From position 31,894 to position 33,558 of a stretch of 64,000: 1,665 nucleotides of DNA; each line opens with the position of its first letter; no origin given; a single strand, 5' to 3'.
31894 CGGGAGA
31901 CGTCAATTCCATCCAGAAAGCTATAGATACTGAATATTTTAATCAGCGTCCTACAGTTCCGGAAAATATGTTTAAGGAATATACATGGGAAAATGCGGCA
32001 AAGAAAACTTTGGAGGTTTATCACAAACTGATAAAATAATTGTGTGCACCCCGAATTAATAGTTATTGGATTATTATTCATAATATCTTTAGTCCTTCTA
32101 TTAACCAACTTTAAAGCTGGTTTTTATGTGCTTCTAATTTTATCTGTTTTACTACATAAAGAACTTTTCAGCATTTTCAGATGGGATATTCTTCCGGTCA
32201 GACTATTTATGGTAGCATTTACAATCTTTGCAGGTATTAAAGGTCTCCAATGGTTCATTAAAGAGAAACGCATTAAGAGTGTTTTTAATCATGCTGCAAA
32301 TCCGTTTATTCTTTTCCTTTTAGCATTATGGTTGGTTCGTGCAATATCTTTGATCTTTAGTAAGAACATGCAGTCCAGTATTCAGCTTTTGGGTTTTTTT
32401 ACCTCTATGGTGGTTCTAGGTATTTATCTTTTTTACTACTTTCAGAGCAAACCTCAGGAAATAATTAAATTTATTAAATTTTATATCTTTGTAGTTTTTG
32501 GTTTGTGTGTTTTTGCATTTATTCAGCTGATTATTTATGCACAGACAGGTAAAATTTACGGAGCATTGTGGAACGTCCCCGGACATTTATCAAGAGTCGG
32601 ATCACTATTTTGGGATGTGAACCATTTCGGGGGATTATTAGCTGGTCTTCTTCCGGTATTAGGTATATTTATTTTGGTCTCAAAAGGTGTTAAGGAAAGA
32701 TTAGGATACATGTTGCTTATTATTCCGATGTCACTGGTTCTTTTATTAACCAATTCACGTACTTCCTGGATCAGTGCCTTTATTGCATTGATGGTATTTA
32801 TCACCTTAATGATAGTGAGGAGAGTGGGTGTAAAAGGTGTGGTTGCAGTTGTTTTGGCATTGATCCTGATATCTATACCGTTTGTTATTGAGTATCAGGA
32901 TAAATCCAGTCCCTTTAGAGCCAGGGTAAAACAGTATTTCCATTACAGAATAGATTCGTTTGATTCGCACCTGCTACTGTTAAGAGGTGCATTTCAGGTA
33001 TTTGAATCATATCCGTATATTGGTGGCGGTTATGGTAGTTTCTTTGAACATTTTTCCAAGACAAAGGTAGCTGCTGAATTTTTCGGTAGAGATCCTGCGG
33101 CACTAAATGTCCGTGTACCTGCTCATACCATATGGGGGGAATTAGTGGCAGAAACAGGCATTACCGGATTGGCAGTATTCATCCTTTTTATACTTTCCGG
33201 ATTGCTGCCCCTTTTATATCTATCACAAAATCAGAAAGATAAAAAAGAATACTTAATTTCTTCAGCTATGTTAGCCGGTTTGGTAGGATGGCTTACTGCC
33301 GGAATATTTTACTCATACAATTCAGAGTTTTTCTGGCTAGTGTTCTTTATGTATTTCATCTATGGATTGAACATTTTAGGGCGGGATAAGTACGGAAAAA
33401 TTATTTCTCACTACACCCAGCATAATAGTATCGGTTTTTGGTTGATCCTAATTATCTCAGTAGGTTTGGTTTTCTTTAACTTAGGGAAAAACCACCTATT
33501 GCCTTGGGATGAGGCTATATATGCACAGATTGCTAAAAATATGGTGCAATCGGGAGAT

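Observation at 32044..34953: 969-aa fusion of an O-antigen-ligase/polymerase-like domain with an ArnT/PMT-like GT-C domain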

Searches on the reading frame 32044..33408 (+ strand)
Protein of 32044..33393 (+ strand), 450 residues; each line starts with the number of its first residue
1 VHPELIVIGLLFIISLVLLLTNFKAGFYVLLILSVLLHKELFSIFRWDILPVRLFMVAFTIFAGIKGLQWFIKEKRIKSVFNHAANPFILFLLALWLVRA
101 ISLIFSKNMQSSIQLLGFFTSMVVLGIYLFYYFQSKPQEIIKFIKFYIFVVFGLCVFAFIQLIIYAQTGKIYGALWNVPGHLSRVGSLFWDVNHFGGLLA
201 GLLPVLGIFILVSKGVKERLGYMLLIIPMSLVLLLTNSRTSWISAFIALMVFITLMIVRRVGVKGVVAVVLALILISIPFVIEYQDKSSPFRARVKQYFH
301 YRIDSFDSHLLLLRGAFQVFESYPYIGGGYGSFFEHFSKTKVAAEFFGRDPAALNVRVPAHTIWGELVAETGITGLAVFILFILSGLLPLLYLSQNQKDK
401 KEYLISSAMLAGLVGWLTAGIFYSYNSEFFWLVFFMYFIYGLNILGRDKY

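Call 23: search_protein_representatives(protein=window:32044-33393:+)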
Query: 450 residues. Proteins with E-value up to 0.001 (for the whole library): 624; up to 1e-10: 115; up to 1e-30: 70. The best 150 are listed.
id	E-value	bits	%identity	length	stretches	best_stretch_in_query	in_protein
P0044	1.9e-145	502.1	53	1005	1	4-447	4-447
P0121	2.1e-145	501.9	53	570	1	5-448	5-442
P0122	1.3e-137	476.3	50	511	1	1-445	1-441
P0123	2.7e-135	468.6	52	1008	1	4-442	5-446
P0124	1.5e-133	462.9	52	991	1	11-442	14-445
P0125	3.9e-127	441.7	48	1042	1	4-446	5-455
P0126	1.3e-126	440.0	48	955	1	1-445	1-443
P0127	1.9e-117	409.8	53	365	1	4-357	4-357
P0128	6.2e-111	388.3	47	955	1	1-445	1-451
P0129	4.3e-110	385.6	44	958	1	2-443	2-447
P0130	1.7e-109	383.6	44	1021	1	4-445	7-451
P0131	4.8e-104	365.6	43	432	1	3-431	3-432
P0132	3.8e-101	356.1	43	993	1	6-444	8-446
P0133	4.5e-99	349.3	41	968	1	5-443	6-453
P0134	3.9e-84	300.0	42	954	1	4-442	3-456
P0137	1.7e-71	258.3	33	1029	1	4-441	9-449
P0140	3.0e-67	244.3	35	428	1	25-445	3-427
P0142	1.3e-63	232.3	32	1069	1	5-441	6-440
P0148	1.3e-54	202.7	32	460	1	7-436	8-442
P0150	4.1e-54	201.1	33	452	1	6-440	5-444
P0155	3.0e-44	168.5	34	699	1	28-440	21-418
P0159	2.4e-41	159.0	32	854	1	21-447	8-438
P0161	1.5e-40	156.4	32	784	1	31-442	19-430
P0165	1.9e-39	152.7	35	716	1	30-441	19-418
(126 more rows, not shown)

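Call 25: search_protein_families(library=pfam, proteins=[P0131, P0140, P0148, P0150, P0155, P0159, P0161, P0165, P0137, P0142], max_evalue=0.001)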
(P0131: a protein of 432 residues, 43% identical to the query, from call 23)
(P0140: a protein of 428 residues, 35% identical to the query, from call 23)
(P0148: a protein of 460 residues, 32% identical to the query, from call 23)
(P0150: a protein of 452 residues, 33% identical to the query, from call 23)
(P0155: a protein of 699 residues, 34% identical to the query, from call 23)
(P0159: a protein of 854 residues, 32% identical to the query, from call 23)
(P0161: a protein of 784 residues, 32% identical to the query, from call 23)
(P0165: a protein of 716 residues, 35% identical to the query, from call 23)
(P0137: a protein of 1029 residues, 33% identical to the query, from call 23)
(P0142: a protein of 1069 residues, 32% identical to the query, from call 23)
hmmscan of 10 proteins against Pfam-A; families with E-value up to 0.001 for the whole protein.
P0131 (432 aa): 1 family
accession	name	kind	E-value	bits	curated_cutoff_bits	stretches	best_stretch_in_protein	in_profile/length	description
PF04932.20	Wzy_C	-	3.1e-17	63.2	31.7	1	226-380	2-148/149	O-Antigen ligase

P0140 (428 aa): 1 family
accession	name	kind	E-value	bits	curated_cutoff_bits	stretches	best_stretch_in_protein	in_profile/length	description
PF04932.20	Wzy_C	-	4.1e-15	56.3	31.7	1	209-362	3-149/149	O-Antigen ligase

P0148 (460 aa): 1 family
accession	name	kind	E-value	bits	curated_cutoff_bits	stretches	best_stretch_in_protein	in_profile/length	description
PF04932.20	Wzy_C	-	2.3e-14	53.9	31.7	1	232-386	2-148/149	O-Antigen ligase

P0150 (452 aa): 1 family
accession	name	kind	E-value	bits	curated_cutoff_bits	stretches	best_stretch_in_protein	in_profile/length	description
PF04932.20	Wzy_C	-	6.1e-14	52.5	31.7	1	234-388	3-149/149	O-Antigen ligase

P0155 (699 aa): 1 family
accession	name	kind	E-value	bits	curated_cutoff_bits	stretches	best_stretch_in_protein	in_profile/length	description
PF04932.20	Wzy_C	-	2e-16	60.5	31.7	1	207-362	1-149/149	O-Antigen ligase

P0159 (854 aa): 1 family
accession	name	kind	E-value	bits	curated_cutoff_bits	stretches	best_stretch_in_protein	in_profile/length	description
PF04932.20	Wzy_C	-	1.4e-14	54.6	31.7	1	216-371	2-149/149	O-Antigen ligase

P0161 (784 aa): 2 families
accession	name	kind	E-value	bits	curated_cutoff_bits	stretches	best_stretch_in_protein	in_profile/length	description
PF04932.20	Wzy_C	-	1.4e-15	57.8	31.7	1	217-368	3-149/149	O-Antigen ligase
PF13231.12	PMT_2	-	3.6e-06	27.7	26.1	1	522-677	2-160/160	Dolichyl-phosphate-mannose-protein mannosyltransferase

P0165 (716 aa): 1 family
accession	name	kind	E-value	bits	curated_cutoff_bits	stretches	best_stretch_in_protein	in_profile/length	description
PF04932.20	Wzy_C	-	6.7e-13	49.1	31.7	1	206-361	2-149/149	O-Antigen ligase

P0137 (1029 aa): 3 families
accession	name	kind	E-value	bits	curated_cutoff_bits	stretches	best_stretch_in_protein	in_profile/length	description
PF13231.12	PMT_2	-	3e-19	70.2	26.1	1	530-697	2-160/160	Dolichyl-phosphate-mannose-protein mannosyltransferase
PF02366.24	PMT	-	1.6e-17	64.4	22.7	1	527-700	59-235/245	Dolichyl-phosphate-mannose-protein mannosyltransferase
PF04932.20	Wzy_C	-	9.8e-17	61.6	31.7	1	234-387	2-148/149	O-Antigen ligase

P0142 (1069 aa): 3 families
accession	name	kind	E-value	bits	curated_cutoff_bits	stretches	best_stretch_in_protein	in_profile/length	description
PF04932.20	Wzy_C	-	7.8e-16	58.6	31.7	1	227-379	3-148/149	O-Antigen ligase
PF02366.24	PMT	-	5.2e-14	52.8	22.7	1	467-685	3-233/245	Dolichyl-phosphate-mannose-protein mannosyltransferase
PF13231.12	PMT_2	-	9.2e-14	52.4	26.1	1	519-682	2-157/160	Dolichyl-phosphate-mannose-protein mannosyltransferase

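Call 46: search_solved_structures(query=A2, max_evalue=10, show_alignments=2)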
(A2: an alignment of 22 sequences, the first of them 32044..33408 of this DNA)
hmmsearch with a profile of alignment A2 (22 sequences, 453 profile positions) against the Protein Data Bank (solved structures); distinct sequences matched with E-value up to 10: 1.
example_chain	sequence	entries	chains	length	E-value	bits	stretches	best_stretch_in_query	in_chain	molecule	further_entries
7tpg_B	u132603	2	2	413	8.9e-07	31.5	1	222-420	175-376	Putative cell surface polysaccharide polymerase/ligase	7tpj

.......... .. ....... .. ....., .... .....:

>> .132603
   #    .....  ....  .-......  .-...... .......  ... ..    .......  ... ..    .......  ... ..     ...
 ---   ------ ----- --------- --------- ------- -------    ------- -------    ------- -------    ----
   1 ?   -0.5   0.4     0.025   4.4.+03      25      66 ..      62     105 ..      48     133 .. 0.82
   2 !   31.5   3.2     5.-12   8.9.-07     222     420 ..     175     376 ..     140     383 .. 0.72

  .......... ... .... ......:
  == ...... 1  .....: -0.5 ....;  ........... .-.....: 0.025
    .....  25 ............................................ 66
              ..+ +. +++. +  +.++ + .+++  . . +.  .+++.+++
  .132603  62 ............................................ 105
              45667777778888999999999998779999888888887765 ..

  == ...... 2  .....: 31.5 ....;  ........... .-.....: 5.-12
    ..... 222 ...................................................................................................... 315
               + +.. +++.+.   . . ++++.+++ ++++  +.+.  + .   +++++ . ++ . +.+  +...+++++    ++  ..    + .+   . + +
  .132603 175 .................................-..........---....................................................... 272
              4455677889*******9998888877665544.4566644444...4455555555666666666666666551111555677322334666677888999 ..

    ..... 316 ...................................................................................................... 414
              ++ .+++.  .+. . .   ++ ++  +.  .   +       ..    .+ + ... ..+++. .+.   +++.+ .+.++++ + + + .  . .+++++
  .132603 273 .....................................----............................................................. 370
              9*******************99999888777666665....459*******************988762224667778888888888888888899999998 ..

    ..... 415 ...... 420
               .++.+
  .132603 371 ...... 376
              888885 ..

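Call 60: find_encoding_contigs(protein=P0148, flank=4000, max_places=2)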
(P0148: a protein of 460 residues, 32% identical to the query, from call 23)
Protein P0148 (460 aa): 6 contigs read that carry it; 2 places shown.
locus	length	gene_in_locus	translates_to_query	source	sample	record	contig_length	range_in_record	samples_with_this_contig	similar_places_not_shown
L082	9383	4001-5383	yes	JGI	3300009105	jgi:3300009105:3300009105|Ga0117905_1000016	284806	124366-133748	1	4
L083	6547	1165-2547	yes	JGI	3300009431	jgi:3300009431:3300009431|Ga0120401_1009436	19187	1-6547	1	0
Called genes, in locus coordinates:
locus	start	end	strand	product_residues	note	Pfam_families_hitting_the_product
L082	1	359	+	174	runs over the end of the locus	PF00710:Asparaginase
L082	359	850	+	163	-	PF06185:YecM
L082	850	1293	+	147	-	PF04191:PEMT, PF04140:ICMT (weak)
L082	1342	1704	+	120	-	PF00903:Glyoxalase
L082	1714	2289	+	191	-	PF01928:CYTH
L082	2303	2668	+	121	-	-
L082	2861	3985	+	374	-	PF13477:Glyco_trans_4_2, PF13439:Glyco_transf_4, PF13579:Glyco_trans_4_4, PF02350:Epimerase_2 (weak), PF00534:Glycos_transf_1, PF13692:Glyco_trans_1_4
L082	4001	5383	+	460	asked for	PF04932:Wzy_C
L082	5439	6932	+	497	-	PF02366:PMT, PF13231:PMT_2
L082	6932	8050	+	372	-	PF00534:Glycos_transf_1, PF13692:Glyco_trans_1_4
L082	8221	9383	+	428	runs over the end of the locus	PF04932:Wzy_C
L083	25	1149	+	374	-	PF13477:Glyco_trans_4_2, PF13439:Glyco_transf_4, PF13579:Glyco_trans_4_4, PF02350:Epimerase_2 (weak), PF00534:Glycos_transf_1, PF13692:Glyco_trans_1_4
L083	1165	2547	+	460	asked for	PF04932:Wzy_C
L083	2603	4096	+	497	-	PF02366:PMT, PF13231:PMT_2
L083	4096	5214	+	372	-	PF00534:Glycos_transf_1, PF13692:Glyco_trans_1_4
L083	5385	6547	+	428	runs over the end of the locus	PF04932:Wzy_C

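Call 63: find_encoding_contigs(protein=P0150, flank=4000, max_places=2)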
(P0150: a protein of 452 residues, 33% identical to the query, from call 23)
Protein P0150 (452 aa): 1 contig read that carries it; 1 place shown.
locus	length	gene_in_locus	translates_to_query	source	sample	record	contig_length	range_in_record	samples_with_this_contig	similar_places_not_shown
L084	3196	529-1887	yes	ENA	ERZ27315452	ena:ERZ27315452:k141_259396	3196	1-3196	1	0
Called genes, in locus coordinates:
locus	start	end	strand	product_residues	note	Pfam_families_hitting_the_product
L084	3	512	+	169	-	?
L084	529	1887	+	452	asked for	PF04932:Wzy_C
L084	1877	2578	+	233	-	PF02366:PMT, PF13231:PMT_2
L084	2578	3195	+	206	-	?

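Call 64: find_encoding_contigs(protein=P0140, flank=4000, max_places=2)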
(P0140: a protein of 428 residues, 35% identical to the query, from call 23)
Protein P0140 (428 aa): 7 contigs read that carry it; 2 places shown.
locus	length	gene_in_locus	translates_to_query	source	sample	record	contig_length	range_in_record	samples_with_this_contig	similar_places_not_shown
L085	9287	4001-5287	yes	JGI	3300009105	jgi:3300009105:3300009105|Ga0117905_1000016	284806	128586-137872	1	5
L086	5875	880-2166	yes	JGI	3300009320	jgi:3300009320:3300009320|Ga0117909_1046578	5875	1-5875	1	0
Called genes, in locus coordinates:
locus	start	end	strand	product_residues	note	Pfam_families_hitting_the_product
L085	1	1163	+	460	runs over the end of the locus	PF04932:Wzy_C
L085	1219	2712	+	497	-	PF02366:PMT, PF13231:PMT_2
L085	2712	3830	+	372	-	PF00534:Glycos_transf_1, PF13692:Glyco_trans_1_4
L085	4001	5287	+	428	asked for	PF04932:Wzy_C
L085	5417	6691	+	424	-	PF01943:Polysacc_synt, PF13440:Polysacc_synt_3, PF03023:MurJ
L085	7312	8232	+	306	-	-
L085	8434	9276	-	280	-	-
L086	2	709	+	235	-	?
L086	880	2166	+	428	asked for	PF04932:Wzy_C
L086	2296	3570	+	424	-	PF01943:Polysacc_synt, PF13440:Polysacc_synt_3, PF03023:MurJ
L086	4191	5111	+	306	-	-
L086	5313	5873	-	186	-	?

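Call 82: search_protein_families(library=pfam, proteins=[L082:5439-6929:+], max_evalue=1)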
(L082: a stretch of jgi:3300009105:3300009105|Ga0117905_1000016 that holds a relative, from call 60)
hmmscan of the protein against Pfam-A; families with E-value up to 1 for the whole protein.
L082:5439-6929:+ (497 aa): 3 families
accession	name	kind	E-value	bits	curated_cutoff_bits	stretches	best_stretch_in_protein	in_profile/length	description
PF13231.12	PMT_2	-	1.8e-21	77.4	26.1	1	67-229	2-160/160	Dolichyl-phosphate-mannose-protein mannosyltransferase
PF02366.24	PMT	-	3e-19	70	22.7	1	60-235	55-236/245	Dolichyl-phosphate-mannose-protein mannosyltransferase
PF17431.7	YpmT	-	0.19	12.2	25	0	373-392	38-57/60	Uncharacterized YmpT-like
